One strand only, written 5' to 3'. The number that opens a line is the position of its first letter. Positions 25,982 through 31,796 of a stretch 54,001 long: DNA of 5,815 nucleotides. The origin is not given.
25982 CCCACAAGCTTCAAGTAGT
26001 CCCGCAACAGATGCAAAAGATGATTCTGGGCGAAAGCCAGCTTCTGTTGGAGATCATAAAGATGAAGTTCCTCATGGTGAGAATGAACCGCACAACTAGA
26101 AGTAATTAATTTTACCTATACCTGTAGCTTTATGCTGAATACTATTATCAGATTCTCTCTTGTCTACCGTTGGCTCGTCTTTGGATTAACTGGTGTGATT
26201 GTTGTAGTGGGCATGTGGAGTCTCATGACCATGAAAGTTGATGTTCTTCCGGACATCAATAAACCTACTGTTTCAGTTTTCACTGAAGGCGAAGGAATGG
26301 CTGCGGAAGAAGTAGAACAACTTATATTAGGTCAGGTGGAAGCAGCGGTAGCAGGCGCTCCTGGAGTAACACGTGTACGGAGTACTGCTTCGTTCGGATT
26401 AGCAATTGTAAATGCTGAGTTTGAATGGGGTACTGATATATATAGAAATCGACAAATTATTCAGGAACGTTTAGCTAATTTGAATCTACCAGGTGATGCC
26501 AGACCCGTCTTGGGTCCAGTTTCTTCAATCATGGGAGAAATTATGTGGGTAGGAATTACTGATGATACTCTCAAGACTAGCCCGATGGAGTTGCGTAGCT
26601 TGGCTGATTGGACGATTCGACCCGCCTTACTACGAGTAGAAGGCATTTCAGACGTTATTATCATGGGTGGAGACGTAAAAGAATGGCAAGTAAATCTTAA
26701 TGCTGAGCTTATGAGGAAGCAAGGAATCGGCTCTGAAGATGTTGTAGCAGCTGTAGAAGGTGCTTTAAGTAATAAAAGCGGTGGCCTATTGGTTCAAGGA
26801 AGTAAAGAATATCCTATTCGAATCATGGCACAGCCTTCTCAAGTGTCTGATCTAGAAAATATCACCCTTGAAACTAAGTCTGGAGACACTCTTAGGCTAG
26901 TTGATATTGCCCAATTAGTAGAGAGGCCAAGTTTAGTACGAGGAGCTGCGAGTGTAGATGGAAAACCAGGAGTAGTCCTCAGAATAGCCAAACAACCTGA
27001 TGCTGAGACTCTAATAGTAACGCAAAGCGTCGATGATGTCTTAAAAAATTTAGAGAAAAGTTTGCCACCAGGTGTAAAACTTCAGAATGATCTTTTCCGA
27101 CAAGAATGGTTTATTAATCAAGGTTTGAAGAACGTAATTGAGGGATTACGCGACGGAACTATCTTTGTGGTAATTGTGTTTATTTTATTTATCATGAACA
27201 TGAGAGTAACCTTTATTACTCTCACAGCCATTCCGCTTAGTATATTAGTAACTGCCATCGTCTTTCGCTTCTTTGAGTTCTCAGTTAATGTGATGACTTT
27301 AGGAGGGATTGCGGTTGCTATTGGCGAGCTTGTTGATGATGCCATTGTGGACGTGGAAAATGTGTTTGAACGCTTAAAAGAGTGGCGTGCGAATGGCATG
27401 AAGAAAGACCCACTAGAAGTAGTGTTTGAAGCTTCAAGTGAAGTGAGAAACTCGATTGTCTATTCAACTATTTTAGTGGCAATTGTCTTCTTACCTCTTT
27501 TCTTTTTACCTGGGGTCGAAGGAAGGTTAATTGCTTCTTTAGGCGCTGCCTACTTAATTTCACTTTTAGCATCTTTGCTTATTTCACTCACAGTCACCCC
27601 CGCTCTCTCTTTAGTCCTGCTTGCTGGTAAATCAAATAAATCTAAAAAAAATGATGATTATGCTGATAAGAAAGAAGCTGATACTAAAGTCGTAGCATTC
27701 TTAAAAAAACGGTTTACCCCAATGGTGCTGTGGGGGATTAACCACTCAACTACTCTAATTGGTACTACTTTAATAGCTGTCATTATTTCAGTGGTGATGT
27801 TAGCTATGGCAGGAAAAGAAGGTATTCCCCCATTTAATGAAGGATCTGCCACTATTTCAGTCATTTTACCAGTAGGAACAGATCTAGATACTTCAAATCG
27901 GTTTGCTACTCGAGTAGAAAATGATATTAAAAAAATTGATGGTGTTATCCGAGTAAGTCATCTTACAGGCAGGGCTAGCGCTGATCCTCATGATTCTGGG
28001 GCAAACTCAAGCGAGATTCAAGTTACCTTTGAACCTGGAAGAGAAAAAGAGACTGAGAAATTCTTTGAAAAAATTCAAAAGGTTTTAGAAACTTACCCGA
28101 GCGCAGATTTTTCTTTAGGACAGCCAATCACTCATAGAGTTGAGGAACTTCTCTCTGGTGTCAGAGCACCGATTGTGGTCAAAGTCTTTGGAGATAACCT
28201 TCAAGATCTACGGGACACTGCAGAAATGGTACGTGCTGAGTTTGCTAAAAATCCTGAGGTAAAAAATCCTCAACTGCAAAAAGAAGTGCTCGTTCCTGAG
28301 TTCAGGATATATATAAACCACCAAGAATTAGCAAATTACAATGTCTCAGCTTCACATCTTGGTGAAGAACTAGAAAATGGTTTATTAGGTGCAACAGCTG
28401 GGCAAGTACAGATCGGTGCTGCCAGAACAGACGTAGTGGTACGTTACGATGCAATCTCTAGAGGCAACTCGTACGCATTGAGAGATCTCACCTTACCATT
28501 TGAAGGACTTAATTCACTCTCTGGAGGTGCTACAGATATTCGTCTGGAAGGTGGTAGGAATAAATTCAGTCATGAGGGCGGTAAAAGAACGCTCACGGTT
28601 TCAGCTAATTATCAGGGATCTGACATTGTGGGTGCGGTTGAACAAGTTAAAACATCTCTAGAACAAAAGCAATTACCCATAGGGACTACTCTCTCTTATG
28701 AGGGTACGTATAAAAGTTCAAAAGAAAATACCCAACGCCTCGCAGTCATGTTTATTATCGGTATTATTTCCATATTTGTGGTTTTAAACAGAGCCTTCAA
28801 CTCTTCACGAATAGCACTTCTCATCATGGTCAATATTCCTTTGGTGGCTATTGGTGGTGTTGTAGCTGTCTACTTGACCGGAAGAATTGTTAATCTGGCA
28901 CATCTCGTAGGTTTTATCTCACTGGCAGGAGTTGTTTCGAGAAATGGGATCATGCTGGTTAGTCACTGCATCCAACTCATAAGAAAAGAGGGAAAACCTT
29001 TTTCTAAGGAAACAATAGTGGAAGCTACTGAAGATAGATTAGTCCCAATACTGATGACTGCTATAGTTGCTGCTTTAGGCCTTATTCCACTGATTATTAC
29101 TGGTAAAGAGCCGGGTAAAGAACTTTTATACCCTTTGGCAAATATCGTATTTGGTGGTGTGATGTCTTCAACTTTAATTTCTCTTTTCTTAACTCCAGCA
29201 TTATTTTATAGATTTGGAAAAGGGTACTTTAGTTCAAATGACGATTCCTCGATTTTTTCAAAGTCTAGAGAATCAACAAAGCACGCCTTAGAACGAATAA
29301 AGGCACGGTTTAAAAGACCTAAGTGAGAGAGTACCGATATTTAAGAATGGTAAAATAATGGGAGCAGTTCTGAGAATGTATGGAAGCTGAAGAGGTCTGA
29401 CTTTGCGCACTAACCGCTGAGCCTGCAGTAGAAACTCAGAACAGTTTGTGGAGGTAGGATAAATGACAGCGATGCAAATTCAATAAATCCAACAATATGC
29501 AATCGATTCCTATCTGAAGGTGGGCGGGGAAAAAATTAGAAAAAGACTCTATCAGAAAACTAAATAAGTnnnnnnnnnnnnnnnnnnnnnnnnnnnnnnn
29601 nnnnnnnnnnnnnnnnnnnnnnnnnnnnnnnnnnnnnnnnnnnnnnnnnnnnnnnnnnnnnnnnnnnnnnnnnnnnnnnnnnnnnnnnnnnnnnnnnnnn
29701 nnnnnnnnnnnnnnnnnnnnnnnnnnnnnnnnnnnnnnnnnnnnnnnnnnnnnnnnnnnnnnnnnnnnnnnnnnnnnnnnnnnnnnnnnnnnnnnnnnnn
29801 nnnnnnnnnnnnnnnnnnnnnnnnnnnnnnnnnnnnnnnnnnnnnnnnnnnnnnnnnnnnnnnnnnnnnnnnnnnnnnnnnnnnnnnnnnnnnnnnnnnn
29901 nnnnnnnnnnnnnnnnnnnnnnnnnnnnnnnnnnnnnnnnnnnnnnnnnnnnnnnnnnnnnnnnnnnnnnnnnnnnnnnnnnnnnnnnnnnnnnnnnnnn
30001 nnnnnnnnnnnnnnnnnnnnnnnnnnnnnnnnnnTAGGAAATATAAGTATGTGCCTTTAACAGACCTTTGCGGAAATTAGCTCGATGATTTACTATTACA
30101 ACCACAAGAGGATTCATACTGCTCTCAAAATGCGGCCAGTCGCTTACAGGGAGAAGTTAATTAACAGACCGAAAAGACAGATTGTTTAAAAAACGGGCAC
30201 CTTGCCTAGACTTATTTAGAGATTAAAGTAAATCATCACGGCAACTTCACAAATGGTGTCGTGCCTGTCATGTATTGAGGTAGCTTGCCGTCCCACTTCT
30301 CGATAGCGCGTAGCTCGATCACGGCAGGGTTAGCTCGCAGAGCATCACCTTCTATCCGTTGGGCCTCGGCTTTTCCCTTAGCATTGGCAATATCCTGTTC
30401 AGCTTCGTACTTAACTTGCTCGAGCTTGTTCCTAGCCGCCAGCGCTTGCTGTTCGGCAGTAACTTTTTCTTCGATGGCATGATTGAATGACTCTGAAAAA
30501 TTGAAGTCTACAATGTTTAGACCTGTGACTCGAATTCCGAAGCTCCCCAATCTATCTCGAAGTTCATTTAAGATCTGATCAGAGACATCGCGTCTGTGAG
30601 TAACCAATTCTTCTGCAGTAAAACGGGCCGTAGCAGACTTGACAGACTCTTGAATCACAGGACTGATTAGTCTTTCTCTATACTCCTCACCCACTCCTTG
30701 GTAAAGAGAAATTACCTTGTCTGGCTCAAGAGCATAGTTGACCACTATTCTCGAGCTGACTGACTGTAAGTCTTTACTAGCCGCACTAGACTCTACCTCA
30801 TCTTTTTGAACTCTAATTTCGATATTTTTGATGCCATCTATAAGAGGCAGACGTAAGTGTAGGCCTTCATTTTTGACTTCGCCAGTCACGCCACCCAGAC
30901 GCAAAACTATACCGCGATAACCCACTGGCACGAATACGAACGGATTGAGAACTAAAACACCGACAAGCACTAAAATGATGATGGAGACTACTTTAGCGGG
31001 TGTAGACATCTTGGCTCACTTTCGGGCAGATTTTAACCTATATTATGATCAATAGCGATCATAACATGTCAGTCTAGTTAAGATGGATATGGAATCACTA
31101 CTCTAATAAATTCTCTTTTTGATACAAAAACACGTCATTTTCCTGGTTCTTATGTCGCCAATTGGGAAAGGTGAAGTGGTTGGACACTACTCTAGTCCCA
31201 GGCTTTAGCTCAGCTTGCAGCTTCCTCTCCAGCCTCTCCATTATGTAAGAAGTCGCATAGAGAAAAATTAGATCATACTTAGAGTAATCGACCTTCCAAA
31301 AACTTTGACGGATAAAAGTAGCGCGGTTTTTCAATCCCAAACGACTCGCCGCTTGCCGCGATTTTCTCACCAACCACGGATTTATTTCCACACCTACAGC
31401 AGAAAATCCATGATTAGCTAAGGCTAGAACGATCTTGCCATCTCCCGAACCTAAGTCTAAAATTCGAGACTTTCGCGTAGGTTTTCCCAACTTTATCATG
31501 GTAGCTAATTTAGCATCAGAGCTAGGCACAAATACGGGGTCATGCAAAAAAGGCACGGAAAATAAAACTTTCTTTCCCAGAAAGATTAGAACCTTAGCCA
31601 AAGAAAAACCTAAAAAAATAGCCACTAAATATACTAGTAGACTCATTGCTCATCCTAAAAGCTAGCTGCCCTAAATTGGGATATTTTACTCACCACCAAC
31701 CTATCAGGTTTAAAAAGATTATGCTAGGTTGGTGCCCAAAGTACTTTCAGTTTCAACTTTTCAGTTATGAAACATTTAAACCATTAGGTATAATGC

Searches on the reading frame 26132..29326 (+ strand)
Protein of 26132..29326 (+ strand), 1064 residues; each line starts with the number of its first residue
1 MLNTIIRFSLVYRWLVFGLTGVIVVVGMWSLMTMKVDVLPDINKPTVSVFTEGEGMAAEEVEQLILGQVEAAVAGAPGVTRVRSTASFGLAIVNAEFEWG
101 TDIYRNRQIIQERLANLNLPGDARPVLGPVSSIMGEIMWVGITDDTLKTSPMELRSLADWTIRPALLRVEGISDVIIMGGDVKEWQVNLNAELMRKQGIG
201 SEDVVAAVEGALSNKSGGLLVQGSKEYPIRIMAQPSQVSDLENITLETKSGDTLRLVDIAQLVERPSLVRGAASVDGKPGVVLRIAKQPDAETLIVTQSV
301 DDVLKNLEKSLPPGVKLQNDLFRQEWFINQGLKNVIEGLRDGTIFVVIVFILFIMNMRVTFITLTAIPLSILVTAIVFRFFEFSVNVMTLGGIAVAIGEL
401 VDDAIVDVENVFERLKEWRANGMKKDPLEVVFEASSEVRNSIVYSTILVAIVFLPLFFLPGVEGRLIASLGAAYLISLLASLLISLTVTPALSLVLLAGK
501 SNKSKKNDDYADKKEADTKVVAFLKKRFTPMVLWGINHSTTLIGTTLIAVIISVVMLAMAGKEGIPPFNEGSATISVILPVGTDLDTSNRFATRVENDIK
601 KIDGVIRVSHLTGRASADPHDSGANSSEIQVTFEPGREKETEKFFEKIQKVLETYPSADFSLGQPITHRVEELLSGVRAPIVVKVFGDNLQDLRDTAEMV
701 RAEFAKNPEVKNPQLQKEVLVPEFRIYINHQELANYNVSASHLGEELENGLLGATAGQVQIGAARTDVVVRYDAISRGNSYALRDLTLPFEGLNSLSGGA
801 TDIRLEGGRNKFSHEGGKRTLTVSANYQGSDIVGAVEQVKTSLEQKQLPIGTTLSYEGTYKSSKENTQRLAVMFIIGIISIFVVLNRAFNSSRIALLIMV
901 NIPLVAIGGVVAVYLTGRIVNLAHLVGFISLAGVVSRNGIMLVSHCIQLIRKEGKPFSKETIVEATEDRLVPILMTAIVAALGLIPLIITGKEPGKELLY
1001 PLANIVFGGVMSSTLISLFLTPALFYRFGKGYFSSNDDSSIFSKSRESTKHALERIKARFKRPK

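Call 15: search_protein_families(library=pfam, proteins=[window:26132-29326:+], max_evalue=0.001)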
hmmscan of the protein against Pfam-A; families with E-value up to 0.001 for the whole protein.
window:26132-29326:+ (1064 aa): 2 families
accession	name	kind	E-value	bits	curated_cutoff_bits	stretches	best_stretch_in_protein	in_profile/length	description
PF00873.25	ACR_tran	-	1.2e-221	738.8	28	1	5-1027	1-1019/1021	AcrB/AcrD/AcrF family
PF03176.21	MMPL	-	6.4e-08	32.3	20.5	1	356-502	166-306/333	MMPL family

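Call 27: list_cluster_members(proteins=[P0028, P0018, P0004, P0027, window:26132-29326:+, window:45225-46562:+, window:18806-20035:-])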
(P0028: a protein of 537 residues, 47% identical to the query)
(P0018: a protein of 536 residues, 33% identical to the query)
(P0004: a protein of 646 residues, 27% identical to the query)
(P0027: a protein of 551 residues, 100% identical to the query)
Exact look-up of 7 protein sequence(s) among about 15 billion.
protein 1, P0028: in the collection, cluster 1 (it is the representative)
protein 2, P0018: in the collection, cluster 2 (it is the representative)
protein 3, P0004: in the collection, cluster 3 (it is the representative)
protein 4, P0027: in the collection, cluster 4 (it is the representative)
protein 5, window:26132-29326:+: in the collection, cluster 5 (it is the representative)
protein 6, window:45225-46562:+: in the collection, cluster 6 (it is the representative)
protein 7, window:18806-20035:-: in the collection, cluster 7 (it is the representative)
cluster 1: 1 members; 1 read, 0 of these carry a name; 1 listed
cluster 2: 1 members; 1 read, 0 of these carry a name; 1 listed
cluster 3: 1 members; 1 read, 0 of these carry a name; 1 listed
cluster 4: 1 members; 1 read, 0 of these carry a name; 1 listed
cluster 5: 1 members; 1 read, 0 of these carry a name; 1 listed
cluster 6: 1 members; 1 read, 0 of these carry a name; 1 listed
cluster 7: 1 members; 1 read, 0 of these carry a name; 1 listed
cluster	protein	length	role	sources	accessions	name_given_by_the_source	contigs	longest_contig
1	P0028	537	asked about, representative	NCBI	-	-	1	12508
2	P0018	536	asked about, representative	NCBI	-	-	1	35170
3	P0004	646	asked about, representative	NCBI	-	-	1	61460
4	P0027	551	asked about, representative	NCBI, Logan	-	-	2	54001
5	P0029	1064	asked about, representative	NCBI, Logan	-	-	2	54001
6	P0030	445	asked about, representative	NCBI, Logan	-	-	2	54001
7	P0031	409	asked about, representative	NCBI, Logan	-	-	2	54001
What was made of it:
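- Tried and rejected: The cluster look-up returned no names (call 27).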

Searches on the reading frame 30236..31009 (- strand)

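Call 66: search_protein_families(library=pfam, proteins=[window:30236-31009:-], max_evalue=0.01)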
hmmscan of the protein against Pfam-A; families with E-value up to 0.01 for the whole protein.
window:30236-31009:- (257 aa): 1 family
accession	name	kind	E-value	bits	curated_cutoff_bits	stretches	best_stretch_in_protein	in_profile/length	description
PF01145.31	Band_7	-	8.3e-37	127.4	23.6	1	27-205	3-174/176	SPFH domain / Band 7 family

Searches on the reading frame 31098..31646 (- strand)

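Call 66: search_protein_families(library=pfam, proteins=[window:31098-31646:-], max_evalue=0.01)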
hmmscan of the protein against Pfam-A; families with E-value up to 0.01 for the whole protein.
window:31098-31646:- (182 aa): 11 families
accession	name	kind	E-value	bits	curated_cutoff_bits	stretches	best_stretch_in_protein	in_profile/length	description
PF13847.12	Methyltransf_31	-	6.4e-12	45.8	27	1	59-169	4-128/145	Methyltransferase domain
PF13649.12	Methyltransf_25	-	8.5e-09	36.4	27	1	62-145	1-91/97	Methyltransferase domain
PF13489.12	Methyltransf_23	-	2e-08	34.6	27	1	55-158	19-119/164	Methyltransferase domain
PF08241.18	Methyltransf_11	-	1.5e-05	25.9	21.2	1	63-143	1-80/95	Methyltransferase domain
PF08242.18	Methyltransf_12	-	0.00018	22.6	30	1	63-140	1-82/98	Methyltransferase domain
PF13679.12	Methyltransf_32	-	0.00024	21.5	27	1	54-119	21-92/143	Methyltransferase domain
PF01135.25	PCMT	-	0.00057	20.2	20.3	1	45-154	60-170/210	Protein-L-isoaspartate(D-aspartate) O-methyltransferase (PCMT)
PF08123.19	DOT1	-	0.0012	18.9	23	1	48-164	32-166/205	Histone methylation protein DOT1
PF07021.18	MetW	-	0.0017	18.4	21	1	59-165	14-117/193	Methionine biosynthesis protein MetW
PF05175.20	MTS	-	0.0026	17.9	23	1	57-127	30-102/170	Methyltransferase small domain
PF07942.18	CARME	-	0.0044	16.8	27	0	53-92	52-91/268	Carnosine N-methyltransferase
